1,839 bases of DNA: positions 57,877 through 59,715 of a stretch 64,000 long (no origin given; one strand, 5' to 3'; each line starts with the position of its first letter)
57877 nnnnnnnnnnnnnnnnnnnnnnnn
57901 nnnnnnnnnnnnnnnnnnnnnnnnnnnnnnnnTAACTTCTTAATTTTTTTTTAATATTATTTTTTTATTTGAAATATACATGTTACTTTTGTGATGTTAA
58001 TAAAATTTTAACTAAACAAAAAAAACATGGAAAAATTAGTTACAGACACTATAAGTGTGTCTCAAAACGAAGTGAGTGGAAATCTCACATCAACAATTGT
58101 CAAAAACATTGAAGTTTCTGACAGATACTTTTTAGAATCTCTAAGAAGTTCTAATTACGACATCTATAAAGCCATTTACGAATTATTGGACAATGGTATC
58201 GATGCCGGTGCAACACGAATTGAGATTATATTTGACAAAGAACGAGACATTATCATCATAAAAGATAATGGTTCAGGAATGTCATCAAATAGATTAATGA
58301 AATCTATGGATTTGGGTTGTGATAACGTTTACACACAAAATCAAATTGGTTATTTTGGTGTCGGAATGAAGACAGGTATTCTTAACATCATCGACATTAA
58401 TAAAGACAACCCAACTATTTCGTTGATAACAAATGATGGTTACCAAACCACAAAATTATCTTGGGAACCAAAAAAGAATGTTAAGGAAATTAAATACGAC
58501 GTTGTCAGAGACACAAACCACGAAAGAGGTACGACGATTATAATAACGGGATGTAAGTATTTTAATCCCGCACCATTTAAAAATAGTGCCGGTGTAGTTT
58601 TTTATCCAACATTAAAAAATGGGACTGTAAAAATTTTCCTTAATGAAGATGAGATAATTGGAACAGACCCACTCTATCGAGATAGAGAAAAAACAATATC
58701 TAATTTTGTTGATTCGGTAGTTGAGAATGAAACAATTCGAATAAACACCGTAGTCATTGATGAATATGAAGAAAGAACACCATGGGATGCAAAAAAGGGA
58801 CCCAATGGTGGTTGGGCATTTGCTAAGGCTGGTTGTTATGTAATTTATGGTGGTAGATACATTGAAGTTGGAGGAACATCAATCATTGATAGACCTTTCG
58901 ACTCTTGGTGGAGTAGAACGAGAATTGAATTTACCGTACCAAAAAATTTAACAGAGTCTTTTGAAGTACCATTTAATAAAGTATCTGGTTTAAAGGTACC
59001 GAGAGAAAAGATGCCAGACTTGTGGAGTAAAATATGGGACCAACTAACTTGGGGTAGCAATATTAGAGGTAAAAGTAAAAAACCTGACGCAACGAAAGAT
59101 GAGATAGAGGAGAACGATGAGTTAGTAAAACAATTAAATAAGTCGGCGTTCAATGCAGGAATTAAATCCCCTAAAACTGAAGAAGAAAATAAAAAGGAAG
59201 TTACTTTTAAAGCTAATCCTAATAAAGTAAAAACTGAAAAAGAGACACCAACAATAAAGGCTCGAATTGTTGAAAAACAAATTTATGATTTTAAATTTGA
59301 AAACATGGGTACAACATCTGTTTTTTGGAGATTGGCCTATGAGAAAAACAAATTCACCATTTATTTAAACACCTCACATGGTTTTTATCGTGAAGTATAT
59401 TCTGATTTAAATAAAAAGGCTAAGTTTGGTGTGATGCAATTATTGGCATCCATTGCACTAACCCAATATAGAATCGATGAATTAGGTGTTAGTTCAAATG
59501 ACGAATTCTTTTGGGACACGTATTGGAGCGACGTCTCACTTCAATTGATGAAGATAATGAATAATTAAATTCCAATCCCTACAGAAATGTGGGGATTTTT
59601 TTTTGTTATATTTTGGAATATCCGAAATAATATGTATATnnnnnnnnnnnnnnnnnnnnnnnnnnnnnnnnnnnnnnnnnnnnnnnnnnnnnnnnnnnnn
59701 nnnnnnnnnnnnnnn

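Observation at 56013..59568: Dam-like MTase flanked by an unknown gene and a MORC-like GHKL ATPase, a possible R-M or defence-like cassette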

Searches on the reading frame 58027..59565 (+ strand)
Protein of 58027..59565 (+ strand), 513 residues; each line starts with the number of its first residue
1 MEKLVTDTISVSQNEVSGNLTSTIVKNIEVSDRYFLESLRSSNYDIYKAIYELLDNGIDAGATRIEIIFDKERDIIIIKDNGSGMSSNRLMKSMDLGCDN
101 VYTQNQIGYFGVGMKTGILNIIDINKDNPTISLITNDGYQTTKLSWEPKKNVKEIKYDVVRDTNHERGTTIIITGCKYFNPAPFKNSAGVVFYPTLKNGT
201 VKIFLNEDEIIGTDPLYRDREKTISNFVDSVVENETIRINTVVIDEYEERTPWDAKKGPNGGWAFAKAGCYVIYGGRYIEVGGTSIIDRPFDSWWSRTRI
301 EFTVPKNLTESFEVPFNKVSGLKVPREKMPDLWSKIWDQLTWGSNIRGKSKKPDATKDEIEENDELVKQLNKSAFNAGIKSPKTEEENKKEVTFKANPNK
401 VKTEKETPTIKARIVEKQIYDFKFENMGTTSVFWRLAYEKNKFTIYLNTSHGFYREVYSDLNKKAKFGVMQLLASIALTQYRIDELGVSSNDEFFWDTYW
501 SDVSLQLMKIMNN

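Call 3: search_protein_families(library=pfam, proteins=[window:58027-59565:+], max_evalue=0.1)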
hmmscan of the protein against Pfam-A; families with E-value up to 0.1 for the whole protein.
window:58027-59565:+ (513 aa): 4 families
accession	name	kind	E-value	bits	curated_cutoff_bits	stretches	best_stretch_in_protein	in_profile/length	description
PF13589.12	HATPase_c_3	-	3.4e-16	60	25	1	46-121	3-84/137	Histidine kinase-, DNA gyrase B-, and HSP90-like ATPase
PF02518.31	HATPase_c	-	1.3e-06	29.2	26.4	1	45-119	5-80/111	Histidine kinase-, DNA gyrase B-, and HSP90-like ATPase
PF25794.1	SACS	-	0.039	14.2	32.8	0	43-73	14-44/247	Sacsin domain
PF23312.1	UBA_SIK3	-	0.068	13.6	27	0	36-54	19-37/40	Protein kinase SIK3 UBA domain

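Call 4: search_protein_families(library=padloc, proteins=[window:58027-59565:+], max_evalue=0.1)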
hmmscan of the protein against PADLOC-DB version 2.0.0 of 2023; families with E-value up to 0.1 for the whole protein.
window:58027-59565:+ (513 aa): 2 families
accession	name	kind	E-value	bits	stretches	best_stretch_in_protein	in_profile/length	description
PDLC02204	MzaB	-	9.2e-12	42.2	1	35-117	14-101/500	-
PDLC03968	TmtA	-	0.0059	12.3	1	40-116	69-146/1486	-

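Call 5: search_protein_families(library=phrogs, proteins=[window:58027-59565:+], max_evalue=0.01)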
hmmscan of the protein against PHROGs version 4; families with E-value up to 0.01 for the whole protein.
window:58027-59565:+ (513 aa): 1 family
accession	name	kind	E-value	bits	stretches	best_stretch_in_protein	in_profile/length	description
phrog_6203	-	unknown function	1.5e-07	31.4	1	36-91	15-71/644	-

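Call 6: search_protein_families(library=ncbifam, proteins=[window:58027-59565:+], max_evalue=0.1)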
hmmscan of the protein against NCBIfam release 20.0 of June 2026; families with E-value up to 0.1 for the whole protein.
window:58027-59565:+ (513 aa): 12 families
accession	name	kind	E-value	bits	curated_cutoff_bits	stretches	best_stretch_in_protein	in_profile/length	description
NF041932.1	MzaB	equivalog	1.1e-12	47.1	850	1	36-117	2-88/480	MZA anti-phage system associated ATPase MzaB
TIGR00585.2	mutl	equivalog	2.4e-08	33.3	180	1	48-90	23-66/555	DNA mismatch repair endonuclease MutL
NF047352.1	P_loop_sacsin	domain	5.2e-08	33.2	50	1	49-116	3-69/80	sacsin N-terminal ATP-binding-like domain-containing protein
NF000951.0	PRK00095.2-1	equivalog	1.2e-06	27.5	391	1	49-92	28-71/559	DNA mismatch repair endonuclease MutL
NF000953.0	PRK00095.2-4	equivalog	2.2e-06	26.9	693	1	49-93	26-71/611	DNA mismatch repair endonuclease MutL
NF050001.1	restrict_BbrUII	equivalog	2.7e-05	22.9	550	1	50-91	25-65/659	BbrUII/HgiDII family restriction enzyme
NF000948.0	PRK00095.1-1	equivalog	6e-05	22.2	701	1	50-90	27-68/625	DNA mismatch repair endonuclease MutL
NF000952.0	PRK00095.2-2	subfamily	6.8e-05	21.5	840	1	50-90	27-68/623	DNA mismatch repair endonuclease MutL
NF000954.0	PRK00095.2-5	equivalog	0.00068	18.1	937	1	50-90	31-72/588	DNA mismatch repair endonuclease MutL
NF000949.0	PRK00095.1-2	equivalog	0.0013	17.8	750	1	50-91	31-73/634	DNA mismatch repair endonuclease MutL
NF000950.0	PRK00095.1-3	equivalog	0.0079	14.6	756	1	50-92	28-71/641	DNA mismatch repair endonuclease MutL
NF003555.1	PRK05218.1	equivalog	0.026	13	371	1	60-94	56-90/614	molecular chaperone HtpG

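Call 9: search_dna_similar(query=window:58027-59565:+, collection=phages, mode=protein, max_rows=25, max_evalue=0.01)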
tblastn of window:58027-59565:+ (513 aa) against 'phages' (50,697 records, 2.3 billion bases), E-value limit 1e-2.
Records with a match: 2; places in all: 2; records where one place covers at least 80% of the query: 0.
Best place of each record, by identity: <60% 2.
By first word of the organism name: Bacteriophage 2.
By host as written in the record: - 2.
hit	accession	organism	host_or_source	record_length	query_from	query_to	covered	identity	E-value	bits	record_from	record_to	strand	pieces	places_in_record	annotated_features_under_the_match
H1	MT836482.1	Bacteriophage sp.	human fecal samples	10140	19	355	66%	22.3%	4e-3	46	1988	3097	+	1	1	record has no annotation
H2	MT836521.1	Bacteriophage sp.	human fecal samples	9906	33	146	22%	38.0%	2e-6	57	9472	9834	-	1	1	record has no annotation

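Call 15: search_solved_structures(query=window:58027-59565:+, max_evalue=0.1)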
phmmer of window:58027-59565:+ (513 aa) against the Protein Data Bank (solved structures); distinct sequences matched with E-value up to 0.1: 24.
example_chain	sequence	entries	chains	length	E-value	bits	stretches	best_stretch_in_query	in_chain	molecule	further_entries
7k7t_A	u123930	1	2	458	2.1e-05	26.7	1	31-121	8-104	Isoform 3 of MORC family CW-type zinc finger protein 4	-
9cdi_A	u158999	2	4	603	5.6e-05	25.4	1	40-121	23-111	ATPase MORC2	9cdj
5of9_A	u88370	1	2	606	5.7e-05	25.3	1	40-121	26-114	MORC family CW-type zinc finger protein 2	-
5ofa_B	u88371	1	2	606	5.7e-05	25.3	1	40-121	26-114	MORC family CW-type zinc finger protein 2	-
5ofb_B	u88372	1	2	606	0.00013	24.2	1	40-121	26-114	MORC family CW-type zinc finger protein 2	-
6o1e_A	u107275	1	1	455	0.0002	23.6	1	35-121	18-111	MORC family CW-type zinc finger protein 3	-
9cdf_A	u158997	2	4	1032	0.00022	23.4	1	40-121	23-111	ATPase MORC2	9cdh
9cdg_A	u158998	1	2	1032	0.00029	23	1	40-121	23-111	ATPase MORC2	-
5ix1_A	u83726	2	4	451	0.00055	22.1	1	35-121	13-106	MORC family CW-type zinc finger protein 3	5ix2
7aib_C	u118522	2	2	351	0.0016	20.6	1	49-93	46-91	DNA mismatch repair protein MutL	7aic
5akb_C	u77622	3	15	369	0.0017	20.4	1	49-93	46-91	DNA MISMATCH REPAIR PROTEIN MUTL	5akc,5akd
1b63_A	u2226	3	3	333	0.0056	18.8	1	49-94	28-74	MUTL | DNA mismatch repair protein mutL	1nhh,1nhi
1nhj_A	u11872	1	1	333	0.0059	18.7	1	49-94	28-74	DNA mismatch repair protein mutL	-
1bkn_A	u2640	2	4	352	0.0062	18.6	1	49-94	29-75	MUTL | DNA mismatch repair protein MutL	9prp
1b62_A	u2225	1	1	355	0.0063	18.6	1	49-94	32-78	PROTEIN (MUTL)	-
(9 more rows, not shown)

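Call 23: find_homologous_proteins(query=window:58027-59565:+, max_evalue=0.001)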
Query window:58027-59565:+ (513 aa): 65 proteins with E <= 0.001 among 7603 candidates.
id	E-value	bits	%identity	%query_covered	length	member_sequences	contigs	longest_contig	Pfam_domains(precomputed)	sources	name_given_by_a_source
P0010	0.0e+0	1160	100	100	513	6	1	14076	PF02518.32,PF13589.13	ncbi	-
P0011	6.6e-227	772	66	100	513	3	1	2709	PF13589.13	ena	-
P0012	3.6e-182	625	58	95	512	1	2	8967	PF02518.32,PF13589.13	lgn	-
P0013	5.6e-178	611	55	100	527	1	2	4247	PF02518.32,PF13589.13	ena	-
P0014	4.3e-174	598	53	100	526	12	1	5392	PF02518.32,PF13589.13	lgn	-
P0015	6.2e-173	594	54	100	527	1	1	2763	PF13589.13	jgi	jgi:hypothetical protein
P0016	9.0e-173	594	54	100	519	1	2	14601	PF02518.32,PF13589.13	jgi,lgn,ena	jgi:hypothetical protein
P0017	2.1e-172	593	54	100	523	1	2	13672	PF13589.13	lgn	-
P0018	4.2e-172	592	54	100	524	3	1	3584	PF13589.13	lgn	-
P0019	1.6e-171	590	57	95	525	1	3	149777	PF02518.32,PF13589.13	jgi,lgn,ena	jgi:hypothetical protein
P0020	3.6e-171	589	53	100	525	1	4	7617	PF13589.13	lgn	-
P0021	8.5e-171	587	54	100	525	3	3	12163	PF02518.32,PF13589.13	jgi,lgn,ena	jgi:hypothetical protein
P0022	2.5e-170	586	53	100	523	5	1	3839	PF02518.32,PF13589.13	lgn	-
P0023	3.3e-170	585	53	100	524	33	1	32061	PF13589.13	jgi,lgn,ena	jgi:hypothetical protein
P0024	3.8e-170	585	54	100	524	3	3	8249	PF13589.13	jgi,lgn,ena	jgi:hypothetical protein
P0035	2.0e-115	405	42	95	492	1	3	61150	PF02518.32,PF13589.13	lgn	-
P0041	1.2e-108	382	40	95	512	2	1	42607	PF02518.32,PF13589.13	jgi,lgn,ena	-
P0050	2.2e-93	332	37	97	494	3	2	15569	PF13589.13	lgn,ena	-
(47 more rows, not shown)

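Call 24: find_encoding_contigs(protein=P0035, flank=6000, max_places=2)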
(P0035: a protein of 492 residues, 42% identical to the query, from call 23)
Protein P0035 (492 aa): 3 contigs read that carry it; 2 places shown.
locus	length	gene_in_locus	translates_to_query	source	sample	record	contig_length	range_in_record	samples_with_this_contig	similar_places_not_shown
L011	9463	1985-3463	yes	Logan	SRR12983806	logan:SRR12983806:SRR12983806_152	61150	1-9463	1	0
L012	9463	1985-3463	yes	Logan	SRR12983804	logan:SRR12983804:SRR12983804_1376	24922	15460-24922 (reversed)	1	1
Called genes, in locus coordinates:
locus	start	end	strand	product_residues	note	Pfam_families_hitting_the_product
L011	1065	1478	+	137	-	-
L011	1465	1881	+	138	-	-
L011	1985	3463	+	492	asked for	PF02518:HATPase_c, PF13589:HATPase_c_3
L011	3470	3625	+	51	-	-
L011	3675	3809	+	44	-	-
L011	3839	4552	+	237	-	-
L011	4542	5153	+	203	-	PF26809:Phage_T4_gp13 (faint)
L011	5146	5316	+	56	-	-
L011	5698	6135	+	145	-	-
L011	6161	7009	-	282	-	PF03237:Terminase_6N (weak)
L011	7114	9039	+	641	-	PF07715:Plug, PF00593:TonB_dep_Rec_b-barrel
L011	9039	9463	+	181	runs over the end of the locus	PF04973:NMN_transporter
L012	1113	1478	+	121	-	-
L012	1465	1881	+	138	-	-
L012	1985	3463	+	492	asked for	PF02518:HATPase_c, PF13589:HATPase_c_3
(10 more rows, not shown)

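Call 25: find_encoding_contigs(protein=P0041, flank=6000, max_places=2)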
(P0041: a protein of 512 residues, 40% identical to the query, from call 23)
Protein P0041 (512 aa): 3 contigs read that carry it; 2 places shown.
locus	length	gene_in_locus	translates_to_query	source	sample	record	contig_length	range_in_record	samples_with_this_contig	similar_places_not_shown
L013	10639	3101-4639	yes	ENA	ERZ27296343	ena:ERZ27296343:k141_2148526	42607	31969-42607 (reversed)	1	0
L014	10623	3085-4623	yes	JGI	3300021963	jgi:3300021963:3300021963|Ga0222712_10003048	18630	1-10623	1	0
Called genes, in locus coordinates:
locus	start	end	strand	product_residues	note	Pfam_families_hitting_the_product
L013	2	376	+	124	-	?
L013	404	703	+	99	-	PF14902:DUF4494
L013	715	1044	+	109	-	PF11325:DUF3127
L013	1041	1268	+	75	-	-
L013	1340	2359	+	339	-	PF00145:DNA_methylase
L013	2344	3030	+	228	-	-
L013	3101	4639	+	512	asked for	PF02518:HATPase_c (weak), PF13589:HATPase_c_3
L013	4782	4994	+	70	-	-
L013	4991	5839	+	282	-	-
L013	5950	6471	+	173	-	-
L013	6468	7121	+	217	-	-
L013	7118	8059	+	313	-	PF13524:Glyco_trans_1_2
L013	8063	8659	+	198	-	-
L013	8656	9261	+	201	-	-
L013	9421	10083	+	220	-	-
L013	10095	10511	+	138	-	-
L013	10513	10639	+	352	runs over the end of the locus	PF01073:3Beta_HSD (faint), PF01370:Epimerase, PF16363:GDP_Man_Dehyd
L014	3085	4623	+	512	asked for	PF02518:HATPase_c (weak), PF13589:HATPase_c_3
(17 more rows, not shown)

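Call 26: find_encoding_contigs(protein=P0023, flank=6000, max_places=2)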
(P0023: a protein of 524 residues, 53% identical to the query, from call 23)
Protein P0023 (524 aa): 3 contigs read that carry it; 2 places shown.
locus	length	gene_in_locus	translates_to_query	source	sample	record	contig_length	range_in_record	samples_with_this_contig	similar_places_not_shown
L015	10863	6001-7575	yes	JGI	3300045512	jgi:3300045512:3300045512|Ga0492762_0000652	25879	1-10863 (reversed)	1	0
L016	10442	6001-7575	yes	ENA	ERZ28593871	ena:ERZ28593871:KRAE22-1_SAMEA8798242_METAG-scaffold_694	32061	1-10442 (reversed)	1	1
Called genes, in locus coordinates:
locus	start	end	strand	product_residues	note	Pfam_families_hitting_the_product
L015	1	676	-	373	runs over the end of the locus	PF05265:DUF723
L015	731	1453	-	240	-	PF00535:Glycos_transf_2, PF13641:Glyco_tranf_2_3 (weak)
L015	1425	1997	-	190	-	PF00149:Metallophos (weak), PF12850:Metallophos_2 (faint)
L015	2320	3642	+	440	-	-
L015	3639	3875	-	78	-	-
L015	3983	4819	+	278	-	-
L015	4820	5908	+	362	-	PF02086:MethyltransfD12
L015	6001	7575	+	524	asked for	PF13589:HATPase_c_3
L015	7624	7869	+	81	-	-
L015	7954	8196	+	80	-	-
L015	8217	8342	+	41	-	-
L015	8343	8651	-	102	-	-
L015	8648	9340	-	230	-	-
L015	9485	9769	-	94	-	-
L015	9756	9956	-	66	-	-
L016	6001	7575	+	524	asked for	PF13589:HATPase_c_3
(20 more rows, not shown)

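Call 27: find_encoding_contigs(protein=P0050, flank=6000, max_places=2)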
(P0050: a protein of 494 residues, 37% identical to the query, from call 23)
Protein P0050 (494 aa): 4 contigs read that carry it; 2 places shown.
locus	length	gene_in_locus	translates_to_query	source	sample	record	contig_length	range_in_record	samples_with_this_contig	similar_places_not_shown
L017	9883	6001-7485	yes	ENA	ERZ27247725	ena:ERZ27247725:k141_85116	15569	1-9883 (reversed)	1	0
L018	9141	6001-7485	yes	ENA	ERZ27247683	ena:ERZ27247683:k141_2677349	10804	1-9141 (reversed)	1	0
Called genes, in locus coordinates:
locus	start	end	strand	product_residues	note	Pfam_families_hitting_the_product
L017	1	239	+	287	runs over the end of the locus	PF00092:VWA (weak), PF13519:VWA_2 (weak)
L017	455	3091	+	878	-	PF02867:Ribonuc_red_lgC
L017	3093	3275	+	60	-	-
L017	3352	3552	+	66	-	-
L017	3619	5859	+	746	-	PF00092:VWA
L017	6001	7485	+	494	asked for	PF13589:HATPase_c_3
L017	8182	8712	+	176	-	PF13455:MUG113 (weak)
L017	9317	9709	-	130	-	-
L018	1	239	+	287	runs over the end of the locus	PF00092:VWA (weak), PF13519:VWA_2 (weak)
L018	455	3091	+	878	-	PF02867:Ribonuc_red_lgC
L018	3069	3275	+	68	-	-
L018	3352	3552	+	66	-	-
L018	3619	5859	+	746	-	PF00092:VWA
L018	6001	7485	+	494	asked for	PF13589:HATPase_c_3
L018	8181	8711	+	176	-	PF13455:MUG113 (weak)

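Call 45: predict_structure(alignment_id=A2)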
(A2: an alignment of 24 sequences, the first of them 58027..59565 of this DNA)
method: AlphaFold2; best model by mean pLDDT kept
length: 513 residues; sequences in the alignment: 24
mean_pLDDT: 76.3   pTM: 0.60
mean pLDDT of the five models: 76.3, 76.0, 74.9, 74.6, 72.8
residues with pLDDT >= 90: 128; 70-90: 245; 50-70: 74; < 50: 66
segments of 3 or more residues with pLDDT < 50: 1-21, 32-34, 97-99, 107-110, 386-414
pLDDT, mean of each block of 10 residues (from residue 1): 30 32 66 49 75 85 94 93 82 60 53 72 84 88 86 81 77 92 90 89 94 90 92 92 88 68 77 87 59 74 87 72 80 88 74 65 90 87 56 36 40 60 81 86 88 81 89 91 76 75 87 82
secondary structure, 60 per line:
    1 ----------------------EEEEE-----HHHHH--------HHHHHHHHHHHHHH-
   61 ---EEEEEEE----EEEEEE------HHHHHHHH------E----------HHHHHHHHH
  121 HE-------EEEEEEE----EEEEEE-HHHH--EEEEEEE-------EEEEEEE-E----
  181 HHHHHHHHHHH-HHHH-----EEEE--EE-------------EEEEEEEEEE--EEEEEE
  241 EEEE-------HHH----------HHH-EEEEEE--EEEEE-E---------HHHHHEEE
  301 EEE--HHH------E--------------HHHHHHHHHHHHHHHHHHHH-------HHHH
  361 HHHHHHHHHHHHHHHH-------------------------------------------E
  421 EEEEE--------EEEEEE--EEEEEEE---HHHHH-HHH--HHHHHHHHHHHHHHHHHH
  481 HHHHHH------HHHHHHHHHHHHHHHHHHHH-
elements in order: E23-27 H33-37 H46-59 E64-70 E75-80 H87-94 H112-121 E130-136 E141-146 H148-151 E154-160 E168-174 H181-191 H193-196 E202-205 E223-232 E235-244 E269-274 E277-281 H293-297 E298-303 H330-349 H357-376 E420-425 E434-439 E442-448 H452-456 H463-486 H493-512

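Call 49: search_solved_structures(query=A2, max_evalue=0.01)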
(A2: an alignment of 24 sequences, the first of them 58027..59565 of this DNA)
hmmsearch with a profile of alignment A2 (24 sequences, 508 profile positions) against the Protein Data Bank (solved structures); distinct sequences matched with E-value up to 0.01: 42.
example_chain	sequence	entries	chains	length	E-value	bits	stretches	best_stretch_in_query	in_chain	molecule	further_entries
7k7t_A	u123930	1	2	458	2.8e-11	45.8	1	28-114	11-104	Isoform 3 of MORC family CW-type zinc finger protein 4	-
5of9_A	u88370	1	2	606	3.8e-09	38.7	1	39-113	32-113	MORC family CW-type zinc finger protein 2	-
5ofa_B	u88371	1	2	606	3.8e-09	38.7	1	39-113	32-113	MORC family CW-type zinc finger protein 2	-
9cdi_A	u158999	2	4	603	4e-09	38.7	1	39-113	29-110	ATPase MORC2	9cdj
5ofb_B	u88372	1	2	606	5.3e-09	38.3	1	39-113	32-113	MORC family CW-type zinc finger protein 2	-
9cdf_A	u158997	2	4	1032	8.4e-09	37.6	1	39-112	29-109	ATPase MORC2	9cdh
9cdg_A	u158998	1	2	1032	9.1e-09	37.5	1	39-112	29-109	ATPase MORC2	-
5ix1_A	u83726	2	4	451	2.1e-08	36.3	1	39-114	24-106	MORC family CW-type zinc finger protein 3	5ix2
6o1e_A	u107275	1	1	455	2.4e-08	36.1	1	39-114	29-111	MORC family CW-type zinc finger protein 3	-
3h4l_A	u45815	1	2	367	1.2e-06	30.5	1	38-78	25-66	DNA mismatch repair protein PMS1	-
1b63_A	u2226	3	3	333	1.5e-06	30.2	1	41-84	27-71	MUTL | DNA mismatch repair protein mutL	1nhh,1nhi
1nhj_A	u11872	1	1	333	1.5e-06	30.2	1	41-84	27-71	DNA mismatch repair protein mutL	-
1bkn_A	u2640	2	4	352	1.6e-06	30.1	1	41-84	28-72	MUTL | DNA mismatch repair protein MutL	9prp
1b62_A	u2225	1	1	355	1.6e-06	30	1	41-84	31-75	PROTEIN (MUTL)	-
7p8v_A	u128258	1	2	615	3.5e-06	29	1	41-84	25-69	DNA mismatch repair protein MutL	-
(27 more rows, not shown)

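Call 50: find_related_loci(query=A2, collection=viral_contigs, flank=6000)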
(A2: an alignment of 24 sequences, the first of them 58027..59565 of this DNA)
Query A2 (513 aa) in viral_contigs; peptide patterns used: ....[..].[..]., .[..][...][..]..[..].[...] (x = any residue, [..] = any of these).
17 stretches matched a pattern; 9 encode a relative of the query (tblastn E <= 1e-3); 8 distinct loci.
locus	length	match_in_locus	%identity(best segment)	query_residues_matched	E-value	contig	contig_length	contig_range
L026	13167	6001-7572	53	1-513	9e-178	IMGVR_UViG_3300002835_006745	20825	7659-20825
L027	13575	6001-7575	53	1-513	1e-172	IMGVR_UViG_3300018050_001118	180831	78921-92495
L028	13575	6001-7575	53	1-513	1e-172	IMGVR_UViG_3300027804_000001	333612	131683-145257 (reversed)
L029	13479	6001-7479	40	24-512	2e-117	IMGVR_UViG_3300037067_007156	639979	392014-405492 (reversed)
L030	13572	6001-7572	53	1-513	7e-178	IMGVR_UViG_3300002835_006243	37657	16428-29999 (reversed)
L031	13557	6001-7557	33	2-512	8e-81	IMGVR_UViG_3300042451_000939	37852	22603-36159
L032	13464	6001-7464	24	35-479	2e-15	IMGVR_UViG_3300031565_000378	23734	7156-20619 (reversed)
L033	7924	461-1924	24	35-479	2e-15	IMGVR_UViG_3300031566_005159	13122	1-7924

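Call 89: search_protein_families(library=pfam, proteins=[L029:4367-5806:+, L029:3871-4314:+, L029:3187-3837:+, L031:5260-5910:+, L031:2753-3841:+, L031:4231-4680:+, L011:1065-1475:+, L011:1465-1878:+, L013:2344-3027:+, L029:8359-8850:+], max_evalue=0.01)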
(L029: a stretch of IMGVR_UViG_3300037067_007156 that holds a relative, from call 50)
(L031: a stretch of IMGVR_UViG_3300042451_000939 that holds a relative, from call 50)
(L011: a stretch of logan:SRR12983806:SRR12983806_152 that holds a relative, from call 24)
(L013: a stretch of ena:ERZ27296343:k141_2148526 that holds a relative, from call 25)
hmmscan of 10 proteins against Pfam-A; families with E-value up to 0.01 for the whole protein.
L029:4367-5806:+ (480 aa): 0 families

L029:3871-4314:+ (148 aa): 0 families

L029:3187-3837:+ (217 aa): 0 families

L031:5260-5910:+ (217 aa): 0 families

L031:2753-3841:+ (363 aa): 2 families
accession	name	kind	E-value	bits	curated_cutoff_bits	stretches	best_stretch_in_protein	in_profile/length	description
PF01068.26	DNA_ligase_A_M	-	4.5e-13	49.8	26.2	1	94-275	1-204/204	ATP dependent DNA ligase domain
PF14743.12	DNA_ligase_OB_2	-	7.5e-09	35.9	28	1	289-356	1-64/66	DNA ligase OB-like domain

L031:4231-4680:+ (150 aa): 1 family
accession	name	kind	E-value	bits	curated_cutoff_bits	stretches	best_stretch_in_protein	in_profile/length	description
PF16403.11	Bact_surface_Ig-like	-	0.004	17.6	27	0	90-125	29-64/71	Bacterial surface protein, Ig-like domain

L011:1065-1475:+ (137 aa): 0 families

L011:1465-1878:+ (138 aa): 0 families

L013:2344-3027:+ (228 aa): 0 families

L029:8359-8850:+ (164 aa): 0 families
